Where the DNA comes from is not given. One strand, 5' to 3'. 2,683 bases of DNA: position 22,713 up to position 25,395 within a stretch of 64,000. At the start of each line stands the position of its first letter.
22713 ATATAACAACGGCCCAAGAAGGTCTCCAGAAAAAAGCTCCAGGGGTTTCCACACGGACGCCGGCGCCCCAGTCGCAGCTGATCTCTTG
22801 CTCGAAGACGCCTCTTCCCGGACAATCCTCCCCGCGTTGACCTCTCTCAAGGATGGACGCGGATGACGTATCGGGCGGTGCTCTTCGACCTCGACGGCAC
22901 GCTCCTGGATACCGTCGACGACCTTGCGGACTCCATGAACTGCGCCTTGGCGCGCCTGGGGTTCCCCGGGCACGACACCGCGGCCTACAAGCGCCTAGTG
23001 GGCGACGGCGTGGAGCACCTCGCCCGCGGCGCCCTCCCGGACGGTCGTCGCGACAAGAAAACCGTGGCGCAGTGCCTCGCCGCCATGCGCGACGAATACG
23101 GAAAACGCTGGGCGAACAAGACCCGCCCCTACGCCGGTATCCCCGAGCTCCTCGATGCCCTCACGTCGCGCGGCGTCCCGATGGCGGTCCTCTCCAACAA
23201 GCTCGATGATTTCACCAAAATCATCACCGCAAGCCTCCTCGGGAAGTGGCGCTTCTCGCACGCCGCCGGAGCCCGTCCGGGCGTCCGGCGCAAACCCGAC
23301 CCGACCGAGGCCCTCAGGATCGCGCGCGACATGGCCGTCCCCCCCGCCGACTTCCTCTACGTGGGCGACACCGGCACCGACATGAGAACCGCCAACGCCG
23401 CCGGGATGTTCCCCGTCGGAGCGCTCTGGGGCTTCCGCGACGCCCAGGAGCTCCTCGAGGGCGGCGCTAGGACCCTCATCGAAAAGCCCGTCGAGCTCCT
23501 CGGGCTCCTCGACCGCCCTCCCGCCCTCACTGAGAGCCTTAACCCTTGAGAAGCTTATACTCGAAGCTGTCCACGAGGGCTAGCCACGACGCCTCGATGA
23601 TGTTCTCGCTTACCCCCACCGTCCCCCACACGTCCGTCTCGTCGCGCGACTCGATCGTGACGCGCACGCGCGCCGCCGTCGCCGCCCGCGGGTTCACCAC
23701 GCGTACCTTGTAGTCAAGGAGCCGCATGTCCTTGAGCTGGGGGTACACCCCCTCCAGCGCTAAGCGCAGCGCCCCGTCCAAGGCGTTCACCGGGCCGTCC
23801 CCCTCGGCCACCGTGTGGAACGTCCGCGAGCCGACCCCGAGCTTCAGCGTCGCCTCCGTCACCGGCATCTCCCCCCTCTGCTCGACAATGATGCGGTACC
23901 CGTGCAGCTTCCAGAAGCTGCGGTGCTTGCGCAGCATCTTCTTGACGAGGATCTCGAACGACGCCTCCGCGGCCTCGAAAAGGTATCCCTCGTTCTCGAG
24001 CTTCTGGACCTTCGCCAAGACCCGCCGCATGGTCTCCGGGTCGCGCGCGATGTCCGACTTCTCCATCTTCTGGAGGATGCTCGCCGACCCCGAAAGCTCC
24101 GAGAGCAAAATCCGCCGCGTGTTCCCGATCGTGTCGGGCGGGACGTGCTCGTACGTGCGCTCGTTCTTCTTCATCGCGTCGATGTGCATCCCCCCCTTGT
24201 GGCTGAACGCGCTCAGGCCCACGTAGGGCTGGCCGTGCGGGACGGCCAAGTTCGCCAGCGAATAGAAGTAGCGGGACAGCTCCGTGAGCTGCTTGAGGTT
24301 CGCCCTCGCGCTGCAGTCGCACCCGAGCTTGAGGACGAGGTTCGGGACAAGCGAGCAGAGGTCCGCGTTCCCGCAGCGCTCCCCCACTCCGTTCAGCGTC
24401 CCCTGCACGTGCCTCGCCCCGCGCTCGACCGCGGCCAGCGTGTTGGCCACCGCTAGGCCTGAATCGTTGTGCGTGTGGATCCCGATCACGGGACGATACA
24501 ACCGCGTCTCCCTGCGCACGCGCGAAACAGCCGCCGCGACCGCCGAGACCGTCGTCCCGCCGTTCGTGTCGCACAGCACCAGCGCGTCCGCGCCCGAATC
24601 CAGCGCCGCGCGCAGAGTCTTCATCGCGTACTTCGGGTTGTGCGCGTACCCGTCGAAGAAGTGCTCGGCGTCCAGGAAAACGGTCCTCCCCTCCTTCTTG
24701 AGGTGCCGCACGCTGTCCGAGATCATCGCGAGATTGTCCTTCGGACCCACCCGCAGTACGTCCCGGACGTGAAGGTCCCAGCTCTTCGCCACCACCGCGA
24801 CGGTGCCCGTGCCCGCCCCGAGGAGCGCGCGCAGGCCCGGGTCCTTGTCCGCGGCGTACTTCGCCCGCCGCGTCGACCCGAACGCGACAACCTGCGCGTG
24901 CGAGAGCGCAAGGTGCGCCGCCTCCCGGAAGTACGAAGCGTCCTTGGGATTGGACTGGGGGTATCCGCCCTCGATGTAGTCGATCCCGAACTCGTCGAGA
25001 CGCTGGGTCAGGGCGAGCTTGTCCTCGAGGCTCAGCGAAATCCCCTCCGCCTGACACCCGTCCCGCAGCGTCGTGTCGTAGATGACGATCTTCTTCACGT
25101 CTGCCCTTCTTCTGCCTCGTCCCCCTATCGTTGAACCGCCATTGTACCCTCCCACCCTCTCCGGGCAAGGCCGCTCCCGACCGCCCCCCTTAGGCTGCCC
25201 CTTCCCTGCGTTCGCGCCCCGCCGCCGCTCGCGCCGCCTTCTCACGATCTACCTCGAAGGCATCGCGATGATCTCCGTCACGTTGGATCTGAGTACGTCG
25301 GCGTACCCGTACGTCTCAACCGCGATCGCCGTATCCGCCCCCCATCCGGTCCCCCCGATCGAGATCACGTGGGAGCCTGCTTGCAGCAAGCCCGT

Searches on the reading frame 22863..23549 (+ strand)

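Call 10: search_protein_families(library=pfam, proteins=[window:22863-23549:+], max_evalue=0.001)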
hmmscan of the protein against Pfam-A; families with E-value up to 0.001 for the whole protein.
window:22863-23549:+ (228 aa): 4 families
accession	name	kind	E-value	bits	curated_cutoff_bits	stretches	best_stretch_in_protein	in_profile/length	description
PF13419.12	HAD_2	-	9.9e-27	94.6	23.8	1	6-183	1-174/178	Haloacid dehalogenase-like hydrolase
PF00702.32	Hydrolase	-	1.5e-22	81.4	26.4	1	3-181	1-191/191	haloacid dehalogenase-like hydrolase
PF12710.13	HAD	-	1.5e-08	35.7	27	1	6-176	1-187/189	haloacid dehalogenase-like hydrolase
PF13242.12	Hydrolase_like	-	3e-07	30.7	22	1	141-199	1-60/75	HAD-hyrolase-like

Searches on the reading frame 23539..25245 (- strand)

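Call 10: search_protein_families(library=pfam, proteins=[window:23539-25245:-], max_evalue=0.001)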
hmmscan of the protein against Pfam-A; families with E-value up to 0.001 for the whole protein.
window:23539-25245:- (568 aa): 3 families
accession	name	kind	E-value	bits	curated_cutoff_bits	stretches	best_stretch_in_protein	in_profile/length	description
PF00682.25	HMGL-like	-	2.2e-45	155.5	29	1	53-325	2-258/260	HMGL-like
PF08502.15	LeuA_dimer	-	4.2e-24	85.4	24.9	1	425-563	2-129/131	LeuA allosteric (dimerisation) domain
PF22617.1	HCS_D2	-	7.7e-16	58.7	27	1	342-419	2-80/82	Homocitrate synthase post-HMGL domain-like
